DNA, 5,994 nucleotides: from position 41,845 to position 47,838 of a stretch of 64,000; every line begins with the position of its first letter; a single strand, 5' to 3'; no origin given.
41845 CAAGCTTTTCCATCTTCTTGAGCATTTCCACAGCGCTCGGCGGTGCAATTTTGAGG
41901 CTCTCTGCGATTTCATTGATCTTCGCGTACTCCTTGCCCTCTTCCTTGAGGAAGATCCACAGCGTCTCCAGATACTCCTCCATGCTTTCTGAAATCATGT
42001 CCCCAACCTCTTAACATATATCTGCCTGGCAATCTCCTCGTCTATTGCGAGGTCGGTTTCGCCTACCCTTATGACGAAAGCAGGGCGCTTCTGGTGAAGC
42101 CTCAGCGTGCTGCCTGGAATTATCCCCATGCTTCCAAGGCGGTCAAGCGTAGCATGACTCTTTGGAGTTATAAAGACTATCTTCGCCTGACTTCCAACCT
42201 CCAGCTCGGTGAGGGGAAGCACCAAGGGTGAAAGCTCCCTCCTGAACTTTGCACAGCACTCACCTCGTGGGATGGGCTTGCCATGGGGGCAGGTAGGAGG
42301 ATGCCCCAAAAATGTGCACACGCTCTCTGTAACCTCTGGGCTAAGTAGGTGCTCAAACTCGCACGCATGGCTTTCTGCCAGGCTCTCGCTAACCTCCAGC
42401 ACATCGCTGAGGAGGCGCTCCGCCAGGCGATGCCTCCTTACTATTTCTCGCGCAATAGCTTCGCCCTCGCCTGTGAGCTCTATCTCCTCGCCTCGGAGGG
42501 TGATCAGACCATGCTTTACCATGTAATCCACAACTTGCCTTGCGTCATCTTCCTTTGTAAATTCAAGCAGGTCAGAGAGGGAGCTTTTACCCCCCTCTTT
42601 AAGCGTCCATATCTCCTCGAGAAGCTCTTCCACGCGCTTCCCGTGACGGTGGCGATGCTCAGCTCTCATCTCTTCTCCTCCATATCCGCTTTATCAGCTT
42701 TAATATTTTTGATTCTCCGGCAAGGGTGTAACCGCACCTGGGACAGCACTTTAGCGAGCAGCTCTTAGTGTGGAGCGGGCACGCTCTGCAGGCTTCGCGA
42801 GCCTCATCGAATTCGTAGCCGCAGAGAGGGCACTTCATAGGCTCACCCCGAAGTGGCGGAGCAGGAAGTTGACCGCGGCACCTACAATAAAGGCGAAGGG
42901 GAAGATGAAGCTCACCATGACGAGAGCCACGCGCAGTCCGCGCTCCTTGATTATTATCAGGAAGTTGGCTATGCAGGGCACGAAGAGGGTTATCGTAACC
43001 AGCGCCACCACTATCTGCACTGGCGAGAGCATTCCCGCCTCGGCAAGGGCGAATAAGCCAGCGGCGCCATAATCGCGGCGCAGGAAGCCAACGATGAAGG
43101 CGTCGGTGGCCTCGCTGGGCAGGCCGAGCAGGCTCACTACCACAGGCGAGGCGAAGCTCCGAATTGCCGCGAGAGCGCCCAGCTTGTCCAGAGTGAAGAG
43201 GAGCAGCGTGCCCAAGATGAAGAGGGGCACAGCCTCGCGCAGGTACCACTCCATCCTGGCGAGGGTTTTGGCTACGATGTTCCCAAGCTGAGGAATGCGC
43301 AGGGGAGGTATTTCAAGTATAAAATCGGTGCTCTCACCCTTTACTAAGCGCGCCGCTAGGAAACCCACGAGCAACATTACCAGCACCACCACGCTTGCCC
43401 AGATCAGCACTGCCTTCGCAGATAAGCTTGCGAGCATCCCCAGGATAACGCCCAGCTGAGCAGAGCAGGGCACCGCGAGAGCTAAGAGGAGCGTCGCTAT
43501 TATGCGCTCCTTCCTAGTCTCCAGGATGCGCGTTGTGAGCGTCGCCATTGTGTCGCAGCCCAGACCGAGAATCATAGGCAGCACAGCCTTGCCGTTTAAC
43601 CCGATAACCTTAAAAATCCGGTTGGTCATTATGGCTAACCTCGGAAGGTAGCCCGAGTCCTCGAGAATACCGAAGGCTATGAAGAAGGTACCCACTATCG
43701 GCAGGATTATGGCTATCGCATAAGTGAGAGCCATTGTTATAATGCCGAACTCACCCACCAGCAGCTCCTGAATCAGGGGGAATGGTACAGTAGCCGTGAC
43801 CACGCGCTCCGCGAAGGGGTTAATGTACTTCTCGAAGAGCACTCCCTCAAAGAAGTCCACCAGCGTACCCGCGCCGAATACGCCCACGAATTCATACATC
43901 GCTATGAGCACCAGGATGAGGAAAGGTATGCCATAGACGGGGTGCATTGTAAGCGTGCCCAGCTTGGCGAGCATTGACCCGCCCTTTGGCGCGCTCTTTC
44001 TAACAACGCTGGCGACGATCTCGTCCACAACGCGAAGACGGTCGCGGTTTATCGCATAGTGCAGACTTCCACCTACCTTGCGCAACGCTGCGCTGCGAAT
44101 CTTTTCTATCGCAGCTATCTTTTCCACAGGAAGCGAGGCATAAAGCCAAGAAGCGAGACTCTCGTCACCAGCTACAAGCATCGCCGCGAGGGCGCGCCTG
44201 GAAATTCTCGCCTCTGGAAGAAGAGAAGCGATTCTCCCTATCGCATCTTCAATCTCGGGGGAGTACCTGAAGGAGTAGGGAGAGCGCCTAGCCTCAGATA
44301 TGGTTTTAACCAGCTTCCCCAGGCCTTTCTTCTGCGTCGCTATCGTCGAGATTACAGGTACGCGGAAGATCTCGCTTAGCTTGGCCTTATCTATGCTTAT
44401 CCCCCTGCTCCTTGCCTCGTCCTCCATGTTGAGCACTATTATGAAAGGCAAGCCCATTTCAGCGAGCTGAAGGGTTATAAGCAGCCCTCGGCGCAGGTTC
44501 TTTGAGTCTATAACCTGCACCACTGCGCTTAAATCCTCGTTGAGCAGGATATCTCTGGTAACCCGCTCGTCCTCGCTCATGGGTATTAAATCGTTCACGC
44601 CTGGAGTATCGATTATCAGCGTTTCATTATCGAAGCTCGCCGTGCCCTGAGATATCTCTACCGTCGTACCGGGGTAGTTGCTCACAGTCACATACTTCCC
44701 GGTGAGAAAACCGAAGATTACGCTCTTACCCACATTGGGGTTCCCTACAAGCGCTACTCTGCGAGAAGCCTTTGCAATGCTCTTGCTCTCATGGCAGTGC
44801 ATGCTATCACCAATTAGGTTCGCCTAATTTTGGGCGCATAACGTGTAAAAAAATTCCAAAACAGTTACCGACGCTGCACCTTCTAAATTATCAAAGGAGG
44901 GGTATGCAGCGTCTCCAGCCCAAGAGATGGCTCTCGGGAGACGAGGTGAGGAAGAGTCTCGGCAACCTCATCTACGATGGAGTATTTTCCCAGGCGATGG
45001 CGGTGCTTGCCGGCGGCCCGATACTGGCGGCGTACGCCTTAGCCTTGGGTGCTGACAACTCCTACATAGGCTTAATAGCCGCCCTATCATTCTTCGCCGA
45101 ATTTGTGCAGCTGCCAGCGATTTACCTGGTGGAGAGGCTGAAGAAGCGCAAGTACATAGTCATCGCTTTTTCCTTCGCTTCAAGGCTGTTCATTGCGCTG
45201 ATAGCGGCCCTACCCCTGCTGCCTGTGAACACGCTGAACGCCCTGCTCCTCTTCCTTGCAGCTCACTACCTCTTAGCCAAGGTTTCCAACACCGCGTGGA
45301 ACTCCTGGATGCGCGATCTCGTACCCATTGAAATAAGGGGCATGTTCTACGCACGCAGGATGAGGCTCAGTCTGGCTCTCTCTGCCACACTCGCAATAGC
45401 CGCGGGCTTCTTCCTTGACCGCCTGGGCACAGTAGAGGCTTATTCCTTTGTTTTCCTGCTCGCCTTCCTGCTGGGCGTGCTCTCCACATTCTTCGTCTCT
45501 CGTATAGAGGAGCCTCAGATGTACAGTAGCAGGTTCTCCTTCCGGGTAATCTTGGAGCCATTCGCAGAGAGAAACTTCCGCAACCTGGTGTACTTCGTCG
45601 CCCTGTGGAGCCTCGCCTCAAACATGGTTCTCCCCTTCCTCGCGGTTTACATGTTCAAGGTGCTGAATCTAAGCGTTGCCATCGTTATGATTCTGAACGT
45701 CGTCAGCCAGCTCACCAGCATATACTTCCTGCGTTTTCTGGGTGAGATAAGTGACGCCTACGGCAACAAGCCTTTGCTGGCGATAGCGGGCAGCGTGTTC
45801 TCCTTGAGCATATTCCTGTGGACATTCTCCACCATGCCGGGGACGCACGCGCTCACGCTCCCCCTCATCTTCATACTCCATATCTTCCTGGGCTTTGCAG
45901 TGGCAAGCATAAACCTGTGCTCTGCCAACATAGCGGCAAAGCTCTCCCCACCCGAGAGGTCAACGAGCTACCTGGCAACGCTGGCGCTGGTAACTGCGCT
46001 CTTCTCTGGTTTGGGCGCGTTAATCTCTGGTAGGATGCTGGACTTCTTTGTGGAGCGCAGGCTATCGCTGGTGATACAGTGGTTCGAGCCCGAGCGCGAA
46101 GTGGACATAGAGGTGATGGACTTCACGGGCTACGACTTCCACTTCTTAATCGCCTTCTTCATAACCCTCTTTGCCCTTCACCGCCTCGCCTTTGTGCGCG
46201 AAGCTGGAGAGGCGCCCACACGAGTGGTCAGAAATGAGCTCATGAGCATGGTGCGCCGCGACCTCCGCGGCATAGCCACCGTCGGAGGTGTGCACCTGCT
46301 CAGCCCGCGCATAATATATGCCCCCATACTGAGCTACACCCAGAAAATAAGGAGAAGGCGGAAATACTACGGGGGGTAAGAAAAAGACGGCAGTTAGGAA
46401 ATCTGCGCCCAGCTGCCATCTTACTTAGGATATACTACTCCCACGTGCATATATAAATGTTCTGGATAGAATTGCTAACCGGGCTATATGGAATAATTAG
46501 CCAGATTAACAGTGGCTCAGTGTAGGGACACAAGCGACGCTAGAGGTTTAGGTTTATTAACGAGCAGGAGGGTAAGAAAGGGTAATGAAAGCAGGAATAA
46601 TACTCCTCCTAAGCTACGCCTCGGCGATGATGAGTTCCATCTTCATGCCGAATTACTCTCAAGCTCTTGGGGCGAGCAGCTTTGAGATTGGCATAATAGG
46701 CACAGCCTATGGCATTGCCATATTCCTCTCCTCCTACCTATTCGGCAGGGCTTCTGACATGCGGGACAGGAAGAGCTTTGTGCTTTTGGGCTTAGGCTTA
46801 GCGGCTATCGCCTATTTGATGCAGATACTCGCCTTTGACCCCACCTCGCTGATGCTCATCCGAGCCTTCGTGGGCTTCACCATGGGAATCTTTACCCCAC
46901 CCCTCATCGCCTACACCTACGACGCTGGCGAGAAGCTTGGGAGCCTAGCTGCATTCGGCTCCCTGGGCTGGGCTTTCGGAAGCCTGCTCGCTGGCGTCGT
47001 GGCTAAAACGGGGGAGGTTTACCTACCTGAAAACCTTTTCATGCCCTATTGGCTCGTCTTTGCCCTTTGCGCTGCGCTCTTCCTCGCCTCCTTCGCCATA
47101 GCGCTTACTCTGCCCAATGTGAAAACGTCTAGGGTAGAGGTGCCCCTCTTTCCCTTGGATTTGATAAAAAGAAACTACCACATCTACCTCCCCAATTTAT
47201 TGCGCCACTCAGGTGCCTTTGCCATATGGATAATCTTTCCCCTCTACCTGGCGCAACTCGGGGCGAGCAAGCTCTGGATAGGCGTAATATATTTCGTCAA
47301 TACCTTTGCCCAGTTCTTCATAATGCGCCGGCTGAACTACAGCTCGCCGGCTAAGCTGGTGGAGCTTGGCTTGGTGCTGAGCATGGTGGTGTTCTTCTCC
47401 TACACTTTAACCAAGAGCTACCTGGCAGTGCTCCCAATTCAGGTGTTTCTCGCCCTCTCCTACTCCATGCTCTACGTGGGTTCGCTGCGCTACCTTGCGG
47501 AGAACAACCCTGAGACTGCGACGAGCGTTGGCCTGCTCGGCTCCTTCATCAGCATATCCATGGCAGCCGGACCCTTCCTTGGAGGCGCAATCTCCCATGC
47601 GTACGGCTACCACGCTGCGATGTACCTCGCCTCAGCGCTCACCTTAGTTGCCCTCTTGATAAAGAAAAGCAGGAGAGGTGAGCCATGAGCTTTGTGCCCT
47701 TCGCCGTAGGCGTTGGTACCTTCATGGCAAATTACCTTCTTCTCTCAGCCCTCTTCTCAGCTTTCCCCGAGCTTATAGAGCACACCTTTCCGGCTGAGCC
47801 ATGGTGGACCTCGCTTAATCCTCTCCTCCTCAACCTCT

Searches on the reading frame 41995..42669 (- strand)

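Call 86: search_protein_families(library=pfam, proteins=[window:41995-42669:-], max_evalue=0.00001)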
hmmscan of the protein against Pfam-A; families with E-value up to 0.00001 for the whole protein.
window:41995-42669:- (224 aa): 2 families
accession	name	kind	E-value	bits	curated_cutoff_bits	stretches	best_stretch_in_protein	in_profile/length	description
PF02742.21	Fe_dep_repr_C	-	2.9e-27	94.9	27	1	66-135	1-70/70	Iron dependent repressor, metal binding and dimerisation domain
PF04023.20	FeoA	-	8.9e-18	64.6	23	1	152-220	2-73/74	FeoA domain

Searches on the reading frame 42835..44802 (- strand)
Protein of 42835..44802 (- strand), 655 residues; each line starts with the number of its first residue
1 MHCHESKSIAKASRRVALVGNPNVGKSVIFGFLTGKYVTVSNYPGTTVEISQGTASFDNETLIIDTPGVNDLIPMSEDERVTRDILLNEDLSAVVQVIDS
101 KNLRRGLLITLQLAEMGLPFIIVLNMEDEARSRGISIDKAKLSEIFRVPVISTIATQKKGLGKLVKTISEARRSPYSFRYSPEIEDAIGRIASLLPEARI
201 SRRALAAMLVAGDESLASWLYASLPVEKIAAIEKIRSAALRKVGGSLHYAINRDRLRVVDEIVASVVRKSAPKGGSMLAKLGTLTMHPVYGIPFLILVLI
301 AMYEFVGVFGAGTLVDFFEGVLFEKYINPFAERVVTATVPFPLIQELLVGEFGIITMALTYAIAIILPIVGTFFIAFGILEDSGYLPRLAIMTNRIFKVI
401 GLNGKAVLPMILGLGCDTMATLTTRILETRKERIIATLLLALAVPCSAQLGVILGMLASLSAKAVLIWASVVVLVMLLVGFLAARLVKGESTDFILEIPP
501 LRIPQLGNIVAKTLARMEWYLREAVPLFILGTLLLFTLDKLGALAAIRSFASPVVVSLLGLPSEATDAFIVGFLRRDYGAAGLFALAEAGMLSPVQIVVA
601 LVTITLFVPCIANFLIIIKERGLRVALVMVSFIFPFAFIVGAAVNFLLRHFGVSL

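Call 86: search_protein_families(library=pfam, proteins=[window:42835-44802:-], max_evalue=0.00001)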
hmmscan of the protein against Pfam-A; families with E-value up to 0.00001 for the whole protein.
window:42835-44802:- (655 aa): 5 families
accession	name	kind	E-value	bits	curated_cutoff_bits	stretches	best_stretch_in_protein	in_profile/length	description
PF02421.24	FeoB_N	-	1.4e-52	177.8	27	1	15-168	2-156/156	Ferrous iron transport protein B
PF07670.19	Gate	-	6.1e-25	88.1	29.6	2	365-459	3-103/104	Nucleoside recognition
PF01926.29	MMR_HSR1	-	8.4e-19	68.2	21.9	1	15-125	1-112/113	50S ribosome-binding GTPase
PF07664.17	FeoB_C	-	9.9e-12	44.8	26.6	1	466-516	2-54/54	Ferrous iron transport protein B C terminus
PF17910.6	FeoB_Cyto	-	6.5e-10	39.7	23.4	1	180-268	1-90/90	FeoB cytosolic helical domain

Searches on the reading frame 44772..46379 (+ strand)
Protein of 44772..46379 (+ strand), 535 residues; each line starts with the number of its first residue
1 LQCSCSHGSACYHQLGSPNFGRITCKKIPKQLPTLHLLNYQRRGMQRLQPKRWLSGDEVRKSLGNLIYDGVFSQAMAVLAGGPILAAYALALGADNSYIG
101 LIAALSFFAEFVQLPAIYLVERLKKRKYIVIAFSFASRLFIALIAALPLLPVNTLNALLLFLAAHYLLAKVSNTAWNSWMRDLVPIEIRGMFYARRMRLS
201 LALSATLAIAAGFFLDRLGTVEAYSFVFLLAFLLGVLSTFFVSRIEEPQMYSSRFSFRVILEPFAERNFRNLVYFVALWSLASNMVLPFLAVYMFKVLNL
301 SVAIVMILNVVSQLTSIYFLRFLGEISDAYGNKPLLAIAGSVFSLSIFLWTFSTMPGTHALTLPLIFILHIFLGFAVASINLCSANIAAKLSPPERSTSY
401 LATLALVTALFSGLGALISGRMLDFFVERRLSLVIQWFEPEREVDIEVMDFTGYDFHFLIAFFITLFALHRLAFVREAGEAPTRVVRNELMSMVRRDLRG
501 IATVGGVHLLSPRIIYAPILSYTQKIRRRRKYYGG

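Call 86: search_protein_families(library=pfam, proteins=[window:44772-46379:+], max_evalue=0.00001)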
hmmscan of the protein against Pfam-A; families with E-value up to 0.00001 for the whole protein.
window:44772-46379:+ (535 aa): 1 family
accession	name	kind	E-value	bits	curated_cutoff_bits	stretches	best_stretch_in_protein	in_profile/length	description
PF07690.21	MFS_1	-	4.1e-28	98.7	33.4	2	72-416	6-347/347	Major Facilitator Superfamily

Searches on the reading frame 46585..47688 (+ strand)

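Call 86: search_protein_families(library=pfam, proteins=[window:46585-47688:+], max_evalue=0.00001)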
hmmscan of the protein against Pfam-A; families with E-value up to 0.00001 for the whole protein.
window:46585-47688:+ (367 aa): 2 families
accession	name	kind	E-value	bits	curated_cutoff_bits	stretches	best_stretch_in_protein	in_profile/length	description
PF07690.21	MFS_1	-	1.6e-27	96.8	33.4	2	5-177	3-175/347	Major Facilitator Superfamily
PF12832.13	MFS_1_like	-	7.2e-14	52.1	25.2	1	5-337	6-358/373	MFS_1 like family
